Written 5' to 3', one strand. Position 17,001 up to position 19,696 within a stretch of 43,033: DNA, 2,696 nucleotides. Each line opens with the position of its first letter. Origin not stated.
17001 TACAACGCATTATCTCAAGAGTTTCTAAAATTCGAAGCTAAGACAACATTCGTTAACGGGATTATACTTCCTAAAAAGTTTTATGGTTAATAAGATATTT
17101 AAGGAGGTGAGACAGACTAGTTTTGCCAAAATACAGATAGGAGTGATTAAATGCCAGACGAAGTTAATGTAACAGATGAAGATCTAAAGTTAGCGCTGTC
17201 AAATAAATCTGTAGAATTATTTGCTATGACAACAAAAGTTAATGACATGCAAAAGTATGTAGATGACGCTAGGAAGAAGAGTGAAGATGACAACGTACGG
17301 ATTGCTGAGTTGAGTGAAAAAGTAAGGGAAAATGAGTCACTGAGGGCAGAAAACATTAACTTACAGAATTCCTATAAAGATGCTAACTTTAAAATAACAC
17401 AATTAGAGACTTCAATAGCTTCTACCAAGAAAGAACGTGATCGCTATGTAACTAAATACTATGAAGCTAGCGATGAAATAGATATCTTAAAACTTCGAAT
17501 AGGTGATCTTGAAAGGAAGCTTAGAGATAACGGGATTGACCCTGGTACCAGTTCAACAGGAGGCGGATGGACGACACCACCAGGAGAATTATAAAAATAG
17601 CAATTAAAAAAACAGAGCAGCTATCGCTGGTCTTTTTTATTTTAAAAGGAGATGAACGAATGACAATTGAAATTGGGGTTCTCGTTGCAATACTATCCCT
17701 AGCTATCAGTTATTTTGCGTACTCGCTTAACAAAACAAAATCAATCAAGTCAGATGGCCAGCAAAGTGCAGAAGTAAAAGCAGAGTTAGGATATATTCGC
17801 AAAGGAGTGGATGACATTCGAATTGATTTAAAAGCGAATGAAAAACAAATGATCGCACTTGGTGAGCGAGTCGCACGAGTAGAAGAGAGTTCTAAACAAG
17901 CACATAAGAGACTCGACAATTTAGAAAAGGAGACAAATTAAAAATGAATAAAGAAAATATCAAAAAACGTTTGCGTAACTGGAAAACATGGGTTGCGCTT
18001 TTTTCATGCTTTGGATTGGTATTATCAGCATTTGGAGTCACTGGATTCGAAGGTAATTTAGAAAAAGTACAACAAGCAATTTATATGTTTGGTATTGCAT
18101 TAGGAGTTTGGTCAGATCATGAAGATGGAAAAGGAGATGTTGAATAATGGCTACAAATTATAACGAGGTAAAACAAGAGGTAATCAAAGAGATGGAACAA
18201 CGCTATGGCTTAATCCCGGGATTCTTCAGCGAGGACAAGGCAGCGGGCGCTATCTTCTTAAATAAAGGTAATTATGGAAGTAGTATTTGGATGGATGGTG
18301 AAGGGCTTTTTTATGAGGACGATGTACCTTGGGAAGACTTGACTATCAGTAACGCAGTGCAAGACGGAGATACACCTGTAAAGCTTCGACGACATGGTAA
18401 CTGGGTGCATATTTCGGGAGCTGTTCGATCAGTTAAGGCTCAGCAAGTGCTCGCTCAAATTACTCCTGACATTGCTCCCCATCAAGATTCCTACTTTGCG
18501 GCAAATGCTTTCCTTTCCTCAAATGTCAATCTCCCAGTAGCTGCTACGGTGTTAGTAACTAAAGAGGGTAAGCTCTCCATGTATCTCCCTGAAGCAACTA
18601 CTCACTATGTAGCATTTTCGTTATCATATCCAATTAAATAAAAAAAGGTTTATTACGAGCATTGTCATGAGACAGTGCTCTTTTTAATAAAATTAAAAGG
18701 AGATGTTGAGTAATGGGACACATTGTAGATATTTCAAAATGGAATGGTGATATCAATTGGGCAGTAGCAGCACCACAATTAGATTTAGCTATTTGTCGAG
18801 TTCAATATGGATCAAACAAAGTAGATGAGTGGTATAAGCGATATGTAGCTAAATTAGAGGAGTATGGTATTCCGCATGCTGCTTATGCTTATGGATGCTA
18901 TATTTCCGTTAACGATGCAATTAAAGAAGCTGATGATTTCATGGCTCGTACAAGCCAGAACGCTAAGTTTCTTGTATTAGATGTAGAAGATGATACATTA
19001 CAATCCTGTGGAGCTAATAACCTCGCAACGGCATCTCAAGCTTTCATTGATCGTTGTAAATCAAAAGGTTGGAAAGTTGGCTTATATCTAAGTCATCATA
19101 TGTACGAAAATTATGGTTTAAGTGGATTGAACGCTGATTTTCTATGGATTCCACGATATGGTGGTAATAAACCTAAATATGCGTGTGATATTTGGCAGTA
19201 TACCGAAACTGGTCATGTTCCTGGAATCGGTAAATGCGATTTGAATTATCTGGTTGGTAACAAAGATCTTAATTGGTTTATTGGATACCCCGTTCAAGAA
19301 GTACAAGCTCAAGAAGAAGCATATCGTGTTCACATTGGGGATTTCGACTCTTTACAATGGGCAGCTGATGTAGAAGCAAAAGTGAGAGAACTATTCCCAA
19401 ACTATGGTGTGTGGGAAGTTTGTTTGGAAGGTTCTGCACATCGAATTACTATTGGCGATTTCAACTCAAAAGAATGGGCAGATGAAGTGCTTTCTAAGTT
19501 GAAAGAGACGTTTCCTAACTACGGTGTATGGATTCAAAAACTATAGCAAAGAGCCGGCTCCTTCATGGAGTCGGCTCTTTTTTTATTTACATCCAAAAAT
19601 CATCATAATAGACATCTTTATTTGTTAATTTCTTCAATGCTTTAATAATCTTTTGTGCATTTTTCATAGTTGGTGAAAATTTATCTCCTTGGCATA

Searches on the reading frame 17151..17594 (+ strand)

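Call 94: search_protein_families(library=pfam, proteins=[window:17151-17594:+], max_evalue=0.001)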
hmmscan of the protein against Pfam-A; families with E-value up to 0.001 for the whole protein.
window:17151-17594:+ (147 aa): 1 family
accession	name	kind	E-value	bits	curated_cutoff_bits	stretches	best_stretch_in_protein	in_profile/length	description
PF14197.11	Cep57_CLD_2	-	4.9e-05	23.8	27.1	1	64-125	1-62/67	Centrosome localisation domain of PPC89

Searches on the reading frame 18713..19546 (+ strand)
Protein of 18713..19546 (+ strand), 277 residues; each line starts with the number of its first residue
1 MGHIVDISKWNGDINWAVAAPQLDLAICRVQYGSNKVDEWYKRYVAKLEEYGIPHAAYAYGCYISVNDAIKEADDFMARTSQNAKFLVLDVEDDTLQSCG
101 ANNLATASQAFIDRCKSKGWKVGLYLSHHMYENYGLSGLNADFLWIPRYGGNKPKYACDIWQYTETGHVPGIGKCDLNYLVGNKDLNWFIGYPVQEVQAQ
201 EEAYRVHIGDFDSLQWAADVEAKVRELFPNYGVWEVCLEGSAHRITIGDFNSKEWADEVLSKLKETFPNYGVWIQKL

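Call 39: search_protein_families(library=pfam, proteins=[window:18713-19546:+], max_evalue=0.001)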
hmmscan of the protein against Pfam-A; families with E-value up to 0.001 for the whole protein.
window:18713-19546:+ (277 aa): 2 families
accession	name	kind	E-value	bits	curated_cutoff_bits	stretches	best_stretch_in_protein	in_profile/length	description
PF01183.26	Glyco_hydro_25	-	2.5e-24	87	27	1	5-172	1-180/180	Glycosyl hydrolases family 25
PF05036.18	SPOR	-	9.8e-06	26.3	21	1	202-266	3-68/76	SPOR domain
